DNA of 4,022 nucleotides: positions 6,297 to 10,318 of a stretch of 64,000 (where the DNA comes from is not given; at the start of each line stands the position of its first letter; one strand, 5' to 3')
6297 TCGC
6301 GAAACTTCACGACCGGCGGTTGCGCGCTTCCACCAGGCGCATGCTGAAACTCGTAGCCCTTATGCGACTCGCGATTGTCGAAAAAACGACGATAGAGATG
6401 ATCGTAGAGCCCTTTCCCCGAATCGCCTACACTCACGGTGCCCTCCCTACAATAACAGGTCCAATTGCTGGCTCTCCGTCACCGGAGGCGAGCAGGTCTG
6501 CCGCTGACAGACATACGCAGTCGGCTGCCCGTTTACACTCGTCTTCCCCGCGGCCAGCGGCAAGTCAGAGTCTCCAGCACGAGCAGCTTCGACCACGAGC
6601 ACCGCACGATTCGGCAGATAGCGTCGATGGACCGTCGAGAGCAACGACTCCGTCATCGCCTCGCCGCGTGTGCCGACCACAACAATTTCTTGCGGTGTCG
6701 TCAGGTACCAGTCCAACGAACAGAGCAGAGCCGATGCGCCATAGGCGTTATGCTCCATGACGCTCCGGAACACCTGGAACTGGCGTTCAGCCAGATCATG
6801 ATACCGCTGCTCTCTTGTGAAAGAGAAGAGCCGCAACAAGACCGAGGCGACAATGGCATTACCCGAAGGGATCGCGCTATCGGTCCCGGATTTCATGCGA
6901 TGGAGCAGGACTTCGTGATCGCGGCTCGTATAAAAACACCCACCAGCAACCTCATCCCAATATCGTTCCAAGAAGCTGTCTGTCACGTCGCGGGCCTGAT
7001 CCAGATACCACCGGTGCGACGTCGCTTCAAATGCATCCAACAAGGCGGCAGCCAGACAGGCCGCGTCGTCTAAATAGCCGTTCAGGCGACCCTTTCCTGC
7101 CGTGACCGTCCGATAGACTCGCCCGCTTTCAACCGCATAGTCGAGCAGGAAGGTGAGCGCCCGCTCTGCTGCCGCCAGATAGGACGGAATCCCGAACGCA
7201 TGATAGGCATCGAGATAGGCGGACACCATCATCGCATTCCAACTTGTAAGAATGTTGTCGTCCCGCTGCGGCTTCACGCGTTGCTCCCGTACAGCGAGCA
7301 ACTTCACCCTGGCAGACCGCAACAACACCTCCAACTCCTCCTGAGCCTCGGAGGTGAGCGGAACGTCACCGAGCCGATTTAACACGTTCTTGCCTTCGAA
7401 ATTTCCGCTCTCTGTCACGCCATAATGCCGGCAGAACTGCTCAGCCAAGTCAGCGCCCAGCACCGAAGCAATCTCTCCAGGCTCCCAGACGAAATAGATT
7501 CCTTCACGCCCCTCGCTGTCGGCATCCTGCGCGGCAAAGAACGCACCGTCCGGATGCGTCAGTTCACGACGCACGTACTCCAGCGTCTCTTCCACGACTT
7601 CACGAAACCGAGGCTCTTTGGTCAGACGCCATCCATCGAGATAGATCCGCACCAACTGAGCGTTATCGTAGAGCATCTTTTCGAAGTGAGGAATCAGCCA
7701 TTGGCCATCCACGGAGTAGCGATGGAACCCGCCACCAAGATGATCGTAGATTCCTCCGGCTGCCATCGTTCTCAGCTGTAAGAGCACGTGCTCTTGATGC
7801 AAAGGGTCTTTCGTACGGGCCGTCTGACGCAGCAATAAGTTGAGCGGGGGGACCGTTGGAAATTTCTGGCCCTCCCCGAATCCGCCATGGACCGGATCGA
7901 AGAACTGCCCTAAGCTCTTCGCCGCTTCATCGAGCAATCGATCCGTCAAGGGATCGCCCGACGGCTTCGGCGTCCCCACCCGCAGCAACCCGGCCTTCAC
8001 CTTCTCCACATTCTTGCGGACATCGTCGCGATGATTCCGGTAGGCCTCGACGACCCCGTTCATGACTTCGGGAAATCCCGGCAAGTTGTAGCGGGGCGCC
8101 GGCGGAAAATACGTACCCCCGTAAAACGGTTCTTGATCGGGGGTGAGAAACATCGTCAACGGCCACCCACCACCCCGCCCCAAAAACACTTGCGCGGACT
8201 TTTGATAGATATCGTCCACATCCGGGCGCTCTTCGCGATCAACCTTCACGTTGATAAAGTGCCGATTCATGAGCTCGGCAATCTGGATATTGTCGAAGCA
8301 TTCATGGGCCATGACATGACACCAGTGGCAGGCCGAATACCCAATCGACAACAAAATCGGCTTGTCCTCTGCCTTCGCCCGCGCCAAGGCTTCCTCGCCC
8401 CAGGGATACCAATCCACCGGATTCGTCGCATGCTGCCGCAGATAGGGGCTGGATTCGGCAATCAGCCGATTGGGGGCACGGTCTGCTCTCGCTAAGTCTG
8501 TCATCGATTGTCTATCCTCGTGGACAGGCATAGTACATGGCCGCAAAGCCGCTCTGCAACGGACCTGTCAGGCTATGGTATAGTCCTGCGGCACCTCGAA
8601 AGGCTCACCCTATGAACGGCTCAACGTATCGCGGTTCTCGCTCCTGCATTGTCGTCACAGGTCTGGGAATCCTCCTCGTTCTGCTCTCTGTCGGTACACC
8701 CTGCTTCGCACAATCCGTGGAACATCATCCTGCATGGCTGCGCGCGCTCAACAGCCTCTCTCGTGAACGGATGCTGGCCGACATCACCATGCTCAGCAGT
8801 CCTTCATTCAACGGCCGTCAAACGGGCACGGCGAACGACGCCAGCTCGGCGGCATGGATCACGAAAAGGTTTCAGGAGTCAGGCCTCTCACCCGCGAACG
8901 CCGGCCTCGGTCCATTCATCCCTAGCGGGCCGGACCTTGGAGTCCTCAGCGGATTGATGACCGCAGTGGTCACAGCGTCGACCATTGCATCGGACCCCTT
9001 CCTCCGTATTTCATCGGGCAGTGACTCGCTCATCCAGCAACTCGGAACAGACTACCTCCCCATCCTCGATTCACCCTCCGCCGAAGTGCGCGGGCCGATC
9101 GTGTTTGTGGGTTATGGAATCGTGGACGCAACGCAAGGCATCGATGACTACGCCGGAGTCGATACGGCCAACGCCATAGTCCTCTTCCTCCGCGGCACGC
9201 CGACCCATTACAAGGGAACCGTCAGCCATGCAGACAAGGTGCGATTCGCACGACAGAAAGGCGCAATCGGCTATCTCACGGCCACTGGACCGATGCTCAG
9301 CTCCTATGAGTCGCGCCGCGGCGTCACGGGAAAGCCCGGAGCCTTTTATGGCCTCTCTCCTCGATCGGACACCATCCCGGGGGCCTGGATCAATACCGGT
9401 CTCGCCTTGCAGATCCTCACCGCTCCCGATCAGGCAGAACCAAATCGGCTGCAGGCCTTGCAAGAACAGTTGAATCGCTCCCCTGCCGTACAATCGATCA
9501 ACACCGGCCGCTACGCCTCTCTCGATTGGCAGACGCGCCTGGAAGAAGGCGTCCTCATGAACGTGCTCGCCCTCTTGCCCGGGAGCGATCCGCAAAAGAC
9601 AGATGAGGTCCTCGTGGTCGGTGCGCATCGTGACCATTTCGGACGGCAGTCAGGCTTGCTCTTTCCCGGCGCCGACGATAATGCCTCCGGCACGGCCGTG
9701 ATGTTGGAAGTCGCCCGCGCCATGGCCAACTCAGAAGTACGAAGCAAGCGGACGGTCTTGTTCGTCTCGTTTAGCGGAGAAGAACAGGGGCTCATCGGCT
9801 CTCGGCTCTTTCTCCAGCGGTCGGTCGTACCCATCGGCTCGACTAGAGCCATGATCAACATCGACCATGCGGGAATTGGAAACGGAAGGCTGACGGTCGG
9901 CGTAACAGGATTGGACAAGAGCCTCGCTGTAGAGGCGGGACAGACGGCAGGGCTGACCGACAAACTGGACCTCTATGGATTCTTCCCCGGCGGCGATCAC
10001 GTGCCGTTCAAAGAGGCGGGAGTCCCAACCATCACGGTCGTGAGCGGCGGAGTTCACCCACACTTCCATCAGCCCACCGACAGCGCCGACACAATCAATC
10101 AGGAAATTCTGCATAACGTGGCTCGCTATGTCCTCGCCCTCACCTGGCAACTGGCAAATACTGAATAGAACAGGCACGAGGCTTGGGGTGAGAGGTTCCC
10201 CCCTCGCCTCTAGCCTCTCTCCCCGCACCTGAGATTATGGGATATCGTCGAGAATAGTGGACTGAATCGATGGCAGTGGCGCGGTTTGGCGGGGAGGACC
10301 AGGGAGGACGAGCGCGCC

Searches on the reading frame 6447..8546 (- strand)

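Call 26: search_protein_families(library=pfam, proteins=[window:6447-8546:-], max_evalue=0.001)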
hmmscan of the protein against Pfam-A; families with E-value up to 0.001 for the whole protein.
window:6447-8546:- (699 aa): 4 families
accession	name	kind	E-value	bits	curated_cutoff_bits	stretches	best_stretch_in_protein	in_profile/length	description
PF03190.21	Thioredox_DsbH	-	8.1e-74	247.4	27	1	26-185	2-160/163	Protein of unknown function, DUF255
PF13899.12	Thioredoxin_7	-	2.1e-10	41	27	1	45-136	1-83/83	Thioredoxin-like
PF03663.20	Glyco_hydro_76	-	6e-09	36.3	25.9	1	435-595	35-188/366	Glycosyl hydrolase family 76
PF06662.19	C5-epim_C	-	3e-06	27.3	23.3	0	438-476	32-70/188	D-glucuronyl C5-epimerase C-terminus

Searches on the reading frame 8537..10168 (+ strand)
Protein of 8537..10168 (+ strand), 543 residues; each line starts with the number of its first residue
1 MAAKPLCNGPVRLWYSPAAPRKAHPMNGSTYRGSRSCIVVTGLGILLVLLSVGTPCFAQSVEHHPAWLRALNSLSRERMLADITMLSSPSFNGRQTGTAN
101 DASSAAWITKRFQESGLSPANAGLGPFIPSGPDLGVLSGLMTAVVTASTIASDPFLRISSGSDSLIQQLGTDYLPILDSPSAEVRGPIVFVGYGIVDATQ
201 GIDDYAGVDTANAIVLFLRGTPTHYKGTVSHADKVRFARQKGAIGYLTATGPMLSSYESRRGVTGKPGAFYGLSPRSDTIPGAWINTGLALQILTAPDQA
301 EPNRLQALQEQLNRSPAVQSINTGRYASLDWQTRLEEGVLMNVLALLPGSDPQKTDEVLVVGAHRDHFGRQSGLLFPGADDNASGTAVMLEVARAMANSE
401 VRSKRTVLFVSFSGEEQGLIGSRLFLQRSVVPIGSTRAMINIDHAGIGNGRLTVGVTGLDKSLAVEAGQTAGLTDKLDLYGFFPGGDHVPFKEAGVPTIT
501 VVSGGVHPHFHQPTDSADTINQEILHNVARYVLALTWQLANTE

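Call 26: search_protein_families(library=pfam, proteins=[window:8537-10168:+], max_evalue=0.001)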
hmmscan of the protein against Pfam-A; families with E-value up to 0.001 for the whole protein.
window:8537-10168:+ (543 aa): 4 families
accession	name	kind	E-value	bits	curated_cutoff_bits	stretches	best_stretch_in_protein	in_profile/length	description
PF04389.22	Peptidase_M28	-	3.4e-38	131.7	21.3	1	342-535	1-192/193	Peptidase family M28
PF01546.33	Peptidase_M20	-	4.7e-06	27.1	24.6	1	377-434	31-82/206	Peptidase family M20/M25/M40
PF05450.20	Nicastrin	-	1.9e-05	24.8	25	1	377-427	20-72/218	Nicastrin large lobe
PF02225.27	PA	-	0.00042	20.8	23.9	1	185-290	2-92/95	PA domain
